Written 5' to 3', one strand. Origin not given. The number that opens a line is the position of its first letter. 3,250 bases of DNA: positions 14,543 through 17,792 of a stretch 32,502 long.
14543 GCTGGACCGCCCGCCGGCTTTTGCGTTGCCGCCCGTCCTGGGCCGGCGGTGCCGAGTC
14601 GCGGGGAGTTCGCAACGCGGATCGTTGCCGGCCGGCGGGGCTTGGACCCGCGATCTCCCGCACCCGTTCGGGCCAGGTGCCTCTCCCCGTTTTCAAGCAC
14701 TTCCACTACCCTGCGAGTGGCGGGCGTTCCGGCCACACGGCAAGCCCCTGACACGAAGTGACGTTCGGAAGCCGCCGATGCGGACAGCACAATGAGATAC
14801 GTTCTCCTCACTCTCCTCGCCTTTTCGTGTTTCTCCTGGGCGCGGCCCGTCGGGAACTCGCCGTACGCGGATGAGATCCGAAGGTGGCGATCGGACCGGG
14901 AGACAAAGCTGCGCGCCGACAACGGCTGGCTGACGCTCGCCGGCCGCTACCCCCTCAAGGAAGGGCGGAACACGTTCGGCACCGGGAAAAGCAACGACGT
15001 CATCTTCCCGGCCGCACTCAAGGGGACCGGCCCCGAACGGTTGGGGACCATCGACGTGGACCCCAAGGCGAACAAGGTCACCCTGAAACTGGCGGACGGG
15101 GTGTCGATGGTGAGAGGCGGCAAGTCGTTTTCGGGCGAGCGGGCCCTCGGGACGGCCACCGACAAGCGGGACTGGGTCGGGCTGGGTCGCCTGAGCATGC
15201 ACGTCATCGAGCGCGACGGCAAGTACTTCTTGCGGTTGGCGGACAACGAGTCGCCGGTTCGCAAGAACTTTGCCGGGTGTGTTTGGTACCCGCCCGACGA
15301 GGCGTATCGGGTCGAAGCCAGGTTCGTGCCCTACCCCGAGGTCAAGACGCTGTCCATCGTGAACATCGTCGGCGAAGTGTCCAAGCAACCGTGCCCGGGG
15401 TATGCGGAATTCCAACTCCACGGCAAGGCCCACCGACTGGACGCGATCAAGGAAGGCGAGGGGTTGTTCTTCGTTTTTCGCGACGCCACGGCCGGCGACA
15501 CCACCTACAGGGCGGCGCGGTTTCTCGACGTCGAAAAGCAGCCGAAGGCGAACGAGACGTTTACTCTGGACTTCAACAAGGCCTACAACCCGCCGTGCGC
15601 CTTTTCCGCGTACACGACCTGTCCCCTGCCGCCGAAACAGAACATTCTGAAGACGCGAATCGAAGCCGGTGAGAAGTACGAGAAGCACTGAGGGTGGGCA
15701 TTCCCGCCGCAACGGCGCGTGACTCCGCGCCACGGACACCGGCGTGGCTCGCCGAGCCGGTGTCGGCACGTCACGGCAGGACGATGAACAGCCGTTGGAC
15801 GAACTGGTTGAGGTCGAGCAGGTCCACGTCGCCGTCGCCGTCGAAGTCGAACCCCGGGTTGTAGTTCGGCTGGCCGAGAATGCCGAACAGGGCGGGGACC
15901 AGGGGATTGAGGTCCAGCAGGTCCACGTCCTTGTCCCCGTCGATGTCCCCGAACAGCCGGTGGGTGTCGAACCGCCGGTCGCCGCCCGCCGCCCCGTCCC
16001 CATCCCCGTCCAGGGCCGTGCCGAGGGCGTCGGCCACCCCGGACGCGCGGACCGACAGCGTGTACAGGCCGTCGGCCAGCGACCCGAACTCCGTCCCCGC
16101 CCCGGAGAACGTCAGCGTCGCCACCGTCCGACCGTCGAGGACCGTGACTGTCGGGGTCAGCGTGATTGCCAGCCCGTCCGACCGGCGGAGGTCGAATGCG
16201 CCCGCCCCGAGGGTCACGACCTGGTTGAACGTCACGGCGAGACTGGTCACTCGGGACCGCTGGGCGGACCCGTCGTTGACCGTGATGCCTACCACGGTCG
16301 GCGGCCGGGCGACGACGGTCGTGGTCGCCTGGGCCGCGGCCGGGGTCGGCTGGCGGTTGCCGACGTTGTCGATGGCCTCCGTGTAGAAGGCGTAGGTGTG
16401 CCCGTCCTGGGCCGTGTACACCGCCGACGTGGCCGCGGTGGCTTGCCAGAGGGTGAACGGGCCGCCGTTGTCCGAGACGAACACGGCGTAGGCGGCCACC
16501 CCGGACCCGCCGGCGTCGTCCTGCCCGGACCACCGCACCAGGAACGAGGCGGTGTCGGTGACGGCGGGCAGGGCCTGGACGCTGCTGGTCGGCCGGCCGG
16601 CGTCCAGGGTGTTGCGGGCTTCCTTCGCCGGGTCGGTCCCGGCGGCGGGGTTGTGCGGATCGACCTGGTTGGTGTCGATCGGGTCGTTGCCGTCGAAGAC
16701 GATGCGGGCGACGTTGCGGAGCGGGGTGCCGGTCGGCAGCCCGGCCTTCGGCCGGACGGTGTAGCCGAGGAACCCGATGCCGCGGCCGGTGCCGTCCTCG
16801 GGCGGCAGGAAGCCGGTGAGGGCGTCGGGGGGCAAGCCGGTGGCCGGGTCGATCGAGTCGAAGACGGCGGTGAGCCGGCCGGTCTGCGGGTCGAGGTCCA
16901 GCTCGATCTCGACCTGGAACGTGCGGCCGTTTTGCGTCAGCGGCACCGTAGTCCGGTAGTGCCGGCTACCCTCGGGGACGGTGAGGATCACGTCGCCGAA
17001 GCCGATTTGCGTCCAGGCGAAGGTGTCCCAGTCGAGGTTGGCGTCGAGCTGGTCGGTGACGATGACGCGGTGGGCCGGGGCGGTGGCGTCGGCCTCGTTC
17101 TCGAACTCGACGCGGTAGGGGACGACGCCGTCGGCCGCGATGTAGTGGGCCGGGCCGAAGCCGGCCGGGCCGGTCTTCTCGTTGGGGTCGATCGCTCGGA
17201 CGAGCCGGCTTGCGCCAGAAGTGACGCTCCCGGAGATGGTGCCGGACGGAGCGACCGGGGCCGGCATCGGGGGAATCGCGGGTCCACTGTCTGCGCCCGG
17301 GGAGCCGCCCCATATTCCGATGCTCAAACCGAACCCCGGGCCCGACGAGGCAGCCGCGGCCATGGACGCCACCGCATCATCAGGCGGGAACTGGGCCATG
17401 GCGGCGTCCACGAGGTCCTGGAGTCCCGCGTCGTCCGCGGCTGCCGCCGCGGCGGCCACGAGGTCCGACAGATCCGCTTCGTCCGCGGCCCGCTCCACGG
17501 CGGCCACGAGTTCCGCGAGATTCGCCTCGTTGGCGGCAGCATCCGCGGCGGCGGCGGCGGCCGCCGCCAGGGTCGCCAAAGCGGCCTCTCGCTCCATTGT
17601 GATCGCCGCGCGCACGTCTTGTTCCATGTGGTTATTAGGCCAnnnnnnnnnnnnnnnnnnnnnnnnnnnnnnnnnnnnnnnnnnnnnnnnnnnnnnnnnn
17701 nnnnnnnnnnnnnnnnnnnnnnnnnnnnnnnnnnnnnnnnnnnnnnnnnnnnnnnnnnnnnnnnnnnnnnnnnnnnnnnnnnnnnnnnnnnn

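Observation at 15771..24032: RHS/YD-shell giant whose post-DPxGL region is a 623-aa adhesin-like tail, with no immunity gene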

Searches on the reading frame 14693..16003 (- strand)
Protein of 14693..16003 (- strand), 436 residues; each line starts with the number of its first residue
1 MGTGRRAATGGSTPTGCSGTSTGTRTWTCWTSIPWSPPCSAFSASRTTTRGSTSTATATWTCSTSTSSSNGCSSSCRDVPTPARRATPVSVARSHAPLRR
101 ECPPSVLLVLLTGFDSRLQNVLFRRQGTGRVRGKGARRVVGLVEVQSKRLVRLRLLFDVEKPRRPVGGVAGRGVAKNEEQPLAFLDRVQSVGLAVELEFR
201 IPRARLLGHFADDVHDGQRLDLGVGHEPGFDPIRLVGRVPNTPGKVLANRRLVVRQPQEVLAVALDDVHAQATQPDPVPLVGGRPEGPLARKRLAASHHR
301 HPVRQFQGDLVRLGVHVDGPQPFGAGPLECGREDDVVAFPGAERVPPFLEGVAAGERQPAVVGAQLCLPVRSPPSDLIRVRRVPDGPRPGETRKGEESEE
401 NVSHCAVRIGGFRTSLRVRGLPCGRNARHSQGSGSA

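Call 16: search_protein_families(library=pfam, proteins=[window:14693-16003:-], max_evalue=0.001)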
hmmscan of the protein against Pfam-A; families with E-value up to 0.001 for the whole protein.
window:14693-16003:- (436 aa): 0 families

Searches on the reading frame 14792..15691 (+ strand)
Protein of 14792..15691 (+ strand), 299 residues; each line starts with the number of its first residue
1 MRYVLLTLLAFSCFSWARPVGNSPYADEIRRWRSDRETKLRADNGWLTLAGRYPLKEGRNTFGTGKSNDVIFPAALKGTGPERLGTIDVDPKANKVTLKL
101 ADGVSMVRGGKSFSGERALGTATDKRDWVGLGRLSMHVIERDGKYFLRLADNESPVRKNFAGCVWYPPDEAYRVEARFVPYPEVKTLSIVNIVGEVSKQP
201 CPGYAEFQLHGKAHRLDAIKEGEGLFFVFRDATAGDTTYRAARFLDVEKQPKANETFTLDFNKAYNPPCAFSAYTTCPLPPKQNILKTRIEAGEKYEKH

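Call 16: search_protein_families(library=pfam, proteins=[window:14792-15691:+], max_evalue=0.001)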
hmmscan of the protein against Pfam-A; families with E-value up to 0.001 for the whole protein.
window:14792-15691:+ (299 aa): 1 family
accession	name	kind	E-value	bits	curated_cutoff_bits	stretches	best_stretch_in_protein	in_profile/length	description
PF07920.16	DUF1684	-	1.7e-44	151.9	25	1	159-295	2-139/139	Protein of unknown function (DUF1684)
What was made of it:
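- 14792..15691 (+): Convergent DUF1684 gene. It marks the end of the Rhs transcription unit and leaves no room for an immunity gene. Pfam DUF1684 E 2e-44 (call 16).
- Checked: The convergent gene 14792..15691 (+) is DUF1684 (E 2e-44) (call 16).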

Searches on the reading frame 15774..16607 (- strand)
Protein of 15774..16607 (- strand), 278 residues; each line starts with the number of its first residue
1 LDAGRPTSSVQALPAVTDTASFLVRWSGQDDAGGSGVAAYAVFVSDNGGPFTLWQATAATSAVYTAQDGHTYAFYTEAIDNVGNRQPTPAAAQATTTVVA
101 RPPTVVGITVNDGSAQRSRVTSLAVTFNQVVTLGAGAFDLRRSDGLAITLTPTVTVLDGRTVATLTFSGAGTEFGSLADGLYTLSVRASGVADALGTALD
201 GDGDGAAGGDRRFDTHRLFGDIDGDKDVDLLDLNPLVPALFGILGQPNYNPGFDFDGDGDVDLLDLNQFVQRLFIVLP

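Call 7: search_protein_families(library=pfam, proteins=[window:15774-16607:-], max_evalue=10)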
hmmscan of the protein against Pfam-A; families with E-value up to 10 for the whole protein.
seq(278 aa): 2 families
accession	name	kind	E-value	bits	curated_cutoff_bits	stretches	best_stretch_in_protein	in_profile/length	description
PF13205.12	Big_5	-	0.00028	22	23.6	1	101-199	3-95/105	Bacterial Ig-like domain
PF00404.24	Dockerin_1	-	0.00044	20.8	22.9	1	220-272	2-55/57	Dockerin type I domain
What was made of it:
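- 15948..16307 (-): aa 2576-2695: Ig-like (Big_5-type) domain, part of the variable distal tail. Pfam Big_5 E 3e-4, below the cut-off (call 7).
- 15774..15947 (-): aa 2696-2753: dockerin-like duplicated Ca-binding loop-helix pair (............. / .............). Pfam Dockerin_1 E 4e-4, 20.8 bits against a 22.9-bit cut-off (call 7).
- On Type I dockerin: 20.8 bits against a 22.9-bit cut-off (call 7).
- Checked: The dockerin-like pair scores 20.8 bits, below Pfam's 22.9-bit cut-off (call 7).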

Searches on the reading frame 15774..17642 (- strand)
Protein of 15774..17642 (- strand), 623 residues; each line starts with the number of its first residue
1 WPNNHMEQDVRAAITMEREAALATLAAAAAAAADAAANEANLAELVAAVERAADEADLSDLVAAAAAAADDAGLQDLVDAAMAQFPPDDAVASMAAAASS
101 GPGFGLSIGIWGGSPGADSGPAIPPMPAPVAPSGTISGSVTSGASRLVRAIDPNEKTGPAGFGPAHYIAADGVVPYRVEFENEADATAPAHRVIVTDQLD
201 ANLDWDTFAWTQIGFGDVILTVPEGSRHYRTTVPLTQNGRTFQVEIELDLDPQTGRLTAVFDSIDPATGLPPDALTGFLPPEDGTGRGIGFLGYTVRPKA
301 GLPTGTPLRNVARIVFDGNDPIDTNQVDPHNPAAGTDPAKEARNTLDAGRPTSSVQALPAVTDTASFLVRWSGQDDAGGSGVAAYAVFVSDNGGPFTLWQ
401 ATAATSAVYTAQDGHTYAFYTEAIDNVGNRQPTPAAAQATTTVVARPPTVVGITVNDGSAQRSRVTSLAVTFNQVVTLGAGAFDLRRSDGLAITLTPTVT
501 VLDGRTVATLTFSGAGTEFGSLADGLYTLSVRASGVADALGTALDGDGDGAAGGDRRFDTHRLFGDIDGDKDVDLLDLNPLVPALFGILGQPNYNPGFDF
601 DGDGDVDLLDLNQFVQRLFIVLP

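Call 8: find_homologous_proteins(query=window:15774-17642:-, max_evalue=0.001)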
Query seq(623 aa) (623 aa): 342 proteins with E <= 0.001 among 8000 candidates; the best 120 are listed.
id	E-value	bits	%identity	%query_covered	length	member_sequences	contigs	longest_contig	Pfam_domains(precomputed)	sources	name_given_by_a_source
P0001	2.1e-248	844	60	18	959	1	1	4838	PF14506.13,PF25788.3,PF14292.13,PF00041.28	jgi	jgi:hypothetical protein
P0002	8.3e-204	697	58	49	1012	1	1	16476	PF21200.3,PF14292.13,PF24595.2,PF04862.19,PF00041.28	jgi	jgi:hypothetical protein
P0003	1.6e-196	673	63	17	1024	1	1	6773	PF14292.13,PF00041.28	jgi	jgi:hypothetical protein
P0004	1.9e-174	600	56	48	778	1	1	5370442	PF24595.2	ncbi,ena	-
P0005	5.8e-166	572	61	75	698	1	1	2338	PF00404.25,PF24595.2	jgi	jgi:RHS repeat-associated protein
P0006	2.8e-158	546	63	48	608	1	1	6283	PF24595.2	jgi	jgi:hypothetical protein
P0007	3.7e-152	526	61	68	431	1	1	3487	PF00404.25,PF24595.2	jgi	jgi:hypothetical protein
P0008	6.8e-151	522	61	47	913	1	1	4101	PF13205.13,PF00404.25,PF24595.2,PF00041.28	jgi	jgi:hypothetical protein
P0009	3.1e-148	513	63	44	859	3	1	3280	PF03160.21,PF24595.2,PF00041.28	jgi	-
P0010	4.2e-146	506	76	47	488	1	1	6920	PF24595.2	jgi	jgi:hypothetical protein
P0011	3.4e-143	497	63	50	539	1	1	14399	PF24595.2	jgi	jgi:hypothetical protein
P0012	1.5e-142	494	55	48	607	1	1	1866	PF24595.2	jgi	jgi:hypothetical protein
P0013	1.7e-140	488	59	47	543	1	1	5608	PF24595.2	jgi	jgi:hypothetical protein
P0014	4.4e-138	480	71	49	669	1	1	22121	PF18676.7,PF16640.12,PF24595.2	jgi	jgi:hypothetical protein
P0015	6.7e-138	479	49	44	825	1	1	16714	PF14292.13,PF24595.2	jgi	jgi:hypothetical protein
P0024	1.4e-122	429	53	52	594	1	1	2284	PF14292.13,PF24595.2,PF00041.28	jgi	jgi:hypothetical protein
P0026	4.5e-121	423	54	49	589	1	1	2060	PF14292.13,PF24595.2,PF00041.28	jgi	-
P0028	2.1e-119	418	51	45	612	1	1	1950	PF24595.2,PF00041.28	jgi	jgi:hypothetical protein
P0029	6.1e-119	416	58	48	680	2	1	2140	PF24595.2,PF00041.28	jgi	jgi:uncharacterized repeat protein (TIGR01451 family)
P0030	2.1e-117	411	44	51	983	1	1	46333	PF14292.13,PF24595.2,PF17210.10,PF13946.12,PF00041.28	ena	-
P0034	6.2e-115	403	57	35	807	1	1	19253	PF03160.21,PF14292.13,PF24595.2,PF00041.28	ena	-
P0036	1.9e-114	402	52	41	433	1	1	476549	PF14292.13,PF24595.2,PF00041.28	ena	-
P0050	6.0e-108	380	59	51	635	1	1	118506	PF16640.12,PF24595.2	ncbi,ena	-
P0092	2.4e-100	355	55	45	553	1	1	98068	PF24595.2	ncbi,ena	-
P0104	1.3e-97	346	58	38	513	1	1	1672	PF24595.2,PF00041.28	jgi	jgi:hypothetical protein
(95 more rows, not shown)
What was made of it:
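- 16308..16577 (-): aa 2486-2575: FN3-like beta-sandwich ('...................................'), conserved together with DUF7619 as one module. Homologues carry PF00041 annotations (call 8).
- Checked: It corresponds to PF00041 annotations in homologues (call 8).
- The tail query gave 342 hits at E <= 0.001 among 8,000 scored candidates, and the hits carry the DUF7619 module (call 8).
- Tried and rejected: My first impression from call 8 was that the DUF7619 module is a generic C-terminal module of many non-Rhs Ig, MBG or PKD proteins.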

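Call 19: find_encoding_contigs(protein=P0004, flank=10000, max_places=3)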
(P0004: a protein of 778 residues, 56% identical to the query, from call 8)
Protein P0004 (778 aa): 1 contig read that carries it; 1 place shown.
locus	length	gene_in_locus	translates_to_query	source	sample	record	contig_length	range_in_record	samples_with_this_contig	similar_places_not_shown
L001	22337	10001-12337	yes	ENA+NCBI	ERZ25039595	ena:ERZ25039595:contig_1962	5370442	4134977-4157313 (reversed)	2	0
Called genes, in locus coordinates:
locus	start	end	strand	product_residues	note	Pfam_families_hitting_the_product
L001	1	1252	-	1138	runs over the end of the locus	PF00069:Pkinase, PF07714:PK_Tyr_Ser-Thr, PF13424:TPR_12 (faint), PF13374:TPR_10 (faint), PF14559:TPR_19 (faint)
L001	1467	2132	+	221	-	PF04542:Sigma70_r2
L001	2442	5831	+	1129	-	-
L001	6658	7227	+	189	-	-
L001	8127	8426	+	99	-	PF05593:RHS_repeat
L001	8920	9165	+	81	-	PF05593:RHS_repeat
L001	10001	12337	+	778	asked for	PF24595:DUF7619 (weak)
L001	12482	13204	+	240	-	-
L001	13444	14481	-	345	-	PF23381:Beta-prop_IFT122_1st, PF24817:WD40_WDHD1_1st, PF25391:WD40_Gbeta, PF23381:Beta-prop_IFT122_1st, PF25175:Beta-prop_WDR5, PF24796:WDR55, PF25171:Beta-prop_WDR36-Utp21_1st, PF25173:Beta-prop_WDR3_1st, +31 more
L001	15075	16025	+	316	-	-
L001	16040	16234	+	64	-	-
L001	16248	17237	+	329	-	-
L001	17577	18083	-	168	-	PF06719:AraC_N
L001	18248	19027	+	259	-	PF00106:adh_short, PF08659:KR (weak), PF13561:adh_short_C2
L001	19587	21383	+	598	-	PF00082:Peptidase_S8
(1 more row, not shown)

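Call 20: find_encoding_contigs(protein=P0092, flank=10000, max_places=2)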
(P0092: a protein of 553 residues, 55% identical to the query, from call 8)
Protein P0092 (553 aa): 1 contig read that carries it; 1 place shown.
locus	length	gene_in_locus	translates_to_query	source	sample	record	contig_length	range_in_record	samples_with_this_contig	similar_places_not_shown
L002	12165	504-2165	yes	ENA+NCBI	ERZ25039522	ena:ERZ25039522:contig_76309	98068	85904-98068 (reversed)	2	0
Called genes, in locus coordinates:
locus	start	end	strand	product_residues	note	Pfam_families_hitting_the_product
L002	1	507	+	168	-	?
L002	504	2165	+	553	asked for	PF24595:DUF7619 (weak)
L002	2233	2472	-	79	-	-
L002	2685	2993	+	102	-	-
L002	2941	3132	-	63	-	-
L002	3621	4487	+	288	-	-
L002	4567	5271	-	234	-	-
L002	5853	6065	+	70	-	-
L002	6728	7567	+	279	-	PF00069:Pkinase, PF01636:APH (faint), PF07714:PK_Tyr_Ser-Thr, PF03109:ABC1 (weak), PF14531:Kinase-like (weak)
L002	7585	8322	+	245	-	-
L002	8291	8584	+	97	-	PF12894:ANAPC4_WD40 (weak), PF23381:Beta-prop_IFT122_1st (weak), PF23414:Beta-prop_EML_2 (weak), PF24814:WD40_Prp19 (weak), PF24817:WD40_WDHD1_1st (weak), PF25173:Beta-prop_WDR3_1st (weak), PF25174:Beta-prop_THOC3, PF00400:WD40 (weak)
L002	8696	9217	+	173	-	PF23381:Beta-prop_IFT122_1st (faint), PF25175:Beta-prop_WDR5 (weak), PF25174:Beta-prop_THOC3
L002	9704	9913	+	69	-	-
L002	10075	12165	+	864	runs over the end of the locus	-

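Call 21: find_encoding_contigs(protein=P0050, flank=10000, max_places=2)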
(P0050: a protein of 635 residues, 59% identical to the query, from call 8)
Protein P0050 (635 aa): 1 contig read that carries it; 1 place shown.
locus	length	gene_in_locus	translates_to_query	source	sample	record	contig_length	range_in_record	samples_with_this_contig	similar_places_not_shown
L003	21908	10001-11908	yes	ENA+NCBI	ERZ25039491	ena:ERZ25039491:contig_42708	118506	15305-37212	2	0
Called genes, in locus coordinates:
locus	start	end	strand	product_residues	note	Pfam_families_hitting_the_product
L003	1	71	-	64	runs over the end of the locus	PF07638:Sigma70_ECF (weak)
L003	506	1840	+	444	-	-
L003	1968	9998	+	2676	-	PF20148:DUF6531 (weak), PF05593:RHS_repeat, PF25023:TEN_YD-shell, PF05593:RHS_repeat, PF25023:TEN_YD-shell, PF05593:RHS_repeat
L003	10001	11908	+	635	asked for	PF24595:DUF7619, PF16640:Big_3_5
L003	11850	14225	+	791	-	PF17883:MBG (faint), PF18657:YDG (weak), PF18676:MBG_2, PF06865:Ppnp (faint), PF26881:Phage_P1_tail_fiber_R (faint), PF14844:PH_BEACH (faint), PF18676:MBG_2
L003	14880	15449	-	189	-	PF13560:HTH_31, PF01381:HTH_3, PF13413:HTH_25 (faint)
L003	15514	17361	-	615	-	PF24885:TPR_NPHP3, PF13424:TPR_12, PF13374:TPR_10, PF13424:TPR_12, PF13374:TPR_10, PF13424:TPR_12, PF13374:TPR_10, PF13424:TPR_12, +9 more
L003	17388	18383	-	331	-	PF01636:APH (faint), PF00069:Pkinase, PF07714:PK_Tyr_Ser-Thr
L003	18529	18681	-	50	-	-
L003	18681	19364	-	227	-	PF00873:ACR_tran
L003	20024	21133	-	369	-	PF00873:ACR_tran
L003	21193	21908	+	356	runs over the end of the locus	-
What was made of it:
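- Some database 'stand-alone DUF7619 proteins' do arise from frameshifted long-read assemblies (calls 19, 21).
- Tried and rejected: Context look-ups showed frameshifted Rhs genes upstream (calls 19, 21).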

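Call 32: predict_structure(alignment_id=A2)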
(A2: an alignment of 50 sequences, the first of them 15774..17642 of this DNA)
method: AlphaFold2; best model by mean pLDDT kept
length: 623 residues; sequences in the alignment: 50
mean_pLDDT: 83.5   pTM: 0.67
mean pLDDT of the five models: 83.5, 83.3, 82.9, 82.5, 81.2
residues with pLDDT >= 90: 415; 70-90: 70; 50-70: 52; < 50: 86
segments of 3 or more residues with pLDDT < 50: 1-6, 55-57, 71-75, 84-150
pLDDT, mean of each block of 10 residues (from residue 1): 54 82 76 53 59 53 53 52 47 35 31 31 38 35 32 85 96 97 91 97 98 96 97 95 98 98 97 92 89 98 97 95 92 91 95 98 96 98 98 98 98 97 98 98 96 86 88 97 97 97 96 92 95 97 96 96 90 92 93 88 91 91 76
secondary structure, 60 per line:
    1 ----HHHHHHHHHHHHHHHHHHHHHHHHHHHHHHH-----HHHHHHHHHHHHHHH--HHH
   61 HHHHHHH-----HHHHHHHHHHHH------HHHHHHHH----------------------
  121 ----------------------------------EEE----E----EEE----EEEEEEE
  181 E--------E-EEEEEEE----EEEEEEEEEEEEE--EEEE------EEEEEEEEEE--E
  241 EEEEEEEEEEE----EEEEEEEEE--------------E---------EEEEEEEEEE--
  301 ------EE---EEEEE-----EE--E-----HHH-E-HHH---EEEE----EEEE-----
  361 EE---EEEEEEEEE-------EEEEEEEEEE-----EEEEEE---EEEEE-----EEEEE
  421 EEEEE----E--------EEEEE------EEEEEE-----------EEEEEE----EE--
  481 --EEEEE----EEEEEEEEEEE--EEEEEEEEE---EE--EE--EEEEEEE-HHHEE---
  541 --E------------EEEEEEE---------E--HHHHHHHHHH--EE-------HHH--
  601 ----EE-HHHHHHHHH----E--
elements in order: H5-35 H41-55 H58-67 H73-84 H91-98 E155-157 E167-169 E174-181 E192-198 E203-215 E218-221 E228-237 E240-251 E256-264 E289-298 E312-316 E344-347 E352-355 E366-374 E382-391 E397-402 E406-410 E416-425 E439-443 E450-455 E467-472 E483-487 E492-502 E505-513 E525-531 E556-562 H575-584 H608-616
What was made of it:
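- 16308..16577 (-): The model is confident here (call 32).
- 15948..16307 (-): Confident beta strands in the model (call 32).
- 15774..15947 (-): Helices at tail residues 575-584 and 608-616 (call 32).
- Checked: AlphaFold2 (AF2) predicts helices there at low confidence (call 32). The FN3-like segment is a confident beta-sandwich in the model (call 32).
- Tail fold. pLDDT is above 90 (call 32).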

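Call 35: fold_search(model_id=the predicted structure, library=pdb)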
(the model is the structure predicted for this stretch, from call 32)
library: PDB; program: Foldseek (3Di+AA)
matches with E <= 10: 1466; with E <= 0.001: 115
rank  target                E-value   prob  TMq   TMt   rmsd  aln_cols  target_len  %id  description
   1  6e3f                  9.3e-09  1.00  0.20  0.23  17.4       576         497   10  The structure of the C-terminal domains (C123) of Streptococcus intermedius antigen I/II (Pas) (released 2019-07-17)
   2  3qe5_A                1.9e-08  1.00  0.20  0.24  17.0       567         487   10  Complete structure of Streptococcus mutans Antigen I/II carboxy-terminus (released 2011-04-20)
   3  4tsh_B                7.7e-08  1.00  0.22  0.26  24.3       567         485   10  A Novel Protein Fold Forms an Intramolecular Lock to Stabilize the Tertiary Structure of Streptococcus mutans Adhesin  (released 2014-10-22)
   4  3kcp_A                3.7e-07  1.00  0.13  0.22  26.5       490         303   12  Crystal structure of interacting Clostridium thermocellum multimodular components (released 2010-02-09)
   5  7l0o_A                4.8e-07  1.00  0.22  0.27  15.9       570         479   11  Streptococcus gordonii C123 Domain(s)-Structural and Functional Analysis (released 2021-09-08)
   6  4hsq                  5.7e-07  1.00  0.17  0.36  14.2       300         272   14  Crystal Structure of Domains D2 and D3 of the Major Pilin SpaD from Corynebacterium diphtheriae (released 2013-11-13)
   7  9lj6                  7.0e-07  1.00  0.17  0.38  22.2       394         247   10  Crystal Structure of C-terminal rigid fragment containing middle and C-terminal domains of the Basal pilin EbpB from Ent (released 2025-07-16)
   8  4uzg                  7.4e-07  1.00  0.19  0.37  13.7       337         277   13  Crystal structure of group B streptococcus pilus 2b backbone protein SAK_1440 (released 2015-05-13)
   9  3pg2_B                1.1e-06  1.00  0.18  0.33  20.4       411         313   10  The Crystal structure of the major pilin GBS80 of Streptococcus agalactiae 35 kDa C-terminal fragment (released 2011-03-02)
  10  2f6a_B                1.5e-06  1.00  0.15  0.26  28.6       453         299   10  Collagen Adhesin and Collagen Complex Structure (released 2006-12-12)
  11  4fl4_I                1.7e-06  1.00  0.12  0.22  27.7       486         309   12  Scaffoldin conformation and dynamics revealed by a ternary complex from the Clostridium thermocellum cellulosome (released 2012-06-27)
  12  2w1n                  1.8e-06  1.00  0.15  0.32  11.4       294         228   11  cohesin and fibronectin type-III double module construct from the Clostridium perfringens glycoside hydrolase GH84C (released 2009-02-03)
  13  8k35_A                2.4e-06  1.00  0.19  0.15  23.7       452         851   11  Structure of the bacteriophage lambda tail tip complex (released 2023-11-15)
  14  4fl4_L                5.2e-06  1.00  0.13  0.23  26.6       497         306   12  Scaffoldin conformation and dynamics revealed by a ternary complex from the Clostridium thermocellum cellulosome (released 2012-06-27)
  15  8kcl                  5.5e-06  1.00  0.17  0.35  22.1       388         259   11  Crystal Structure of M- and C-Domains of the shaft pilin LrpA from Ligilactobacillus ruminis - Triclinic form (released 2024-07-10)
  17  4fl4_C                5.8e-06  1.00  0.13  0.22  26.7       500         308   12  Scaffoldin conformation and dynamics revealed by a ternary complex from the Clostridium thermocellum cellulosome (released 2012-06-27)
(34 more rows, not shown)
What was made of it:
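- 16578..17192 (-): aa 2281-2485: DUF7619 domain (CnaA-like fold, intramolecular-isopeptide type) starting at the invariant DPN; putative triad K2286, D2327, N2440. Foldseek matches AgI/II C123, SpaD, GBS80 and Cna (call 35).
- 15774..15947 (-): Foldseek hits to cohesin-dockerin scaffoldin complexes 3kcp and 4fl4 (call 35).
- Closest known: DUF7619 / CLIPPER-type CnaA-like intramolecular isopeptide domains of fibrillar adhesins. Same: The fold matches isopeptide-bonded adhesins and pilins (call 35).
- Foldseek matches isopeptide adhesins and pilins and cohesin/dockerin modules (call 35). 472 aa fold confidently into four beta or dockerin-type domains with adhesin and pilin matches (calls 32, 35).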
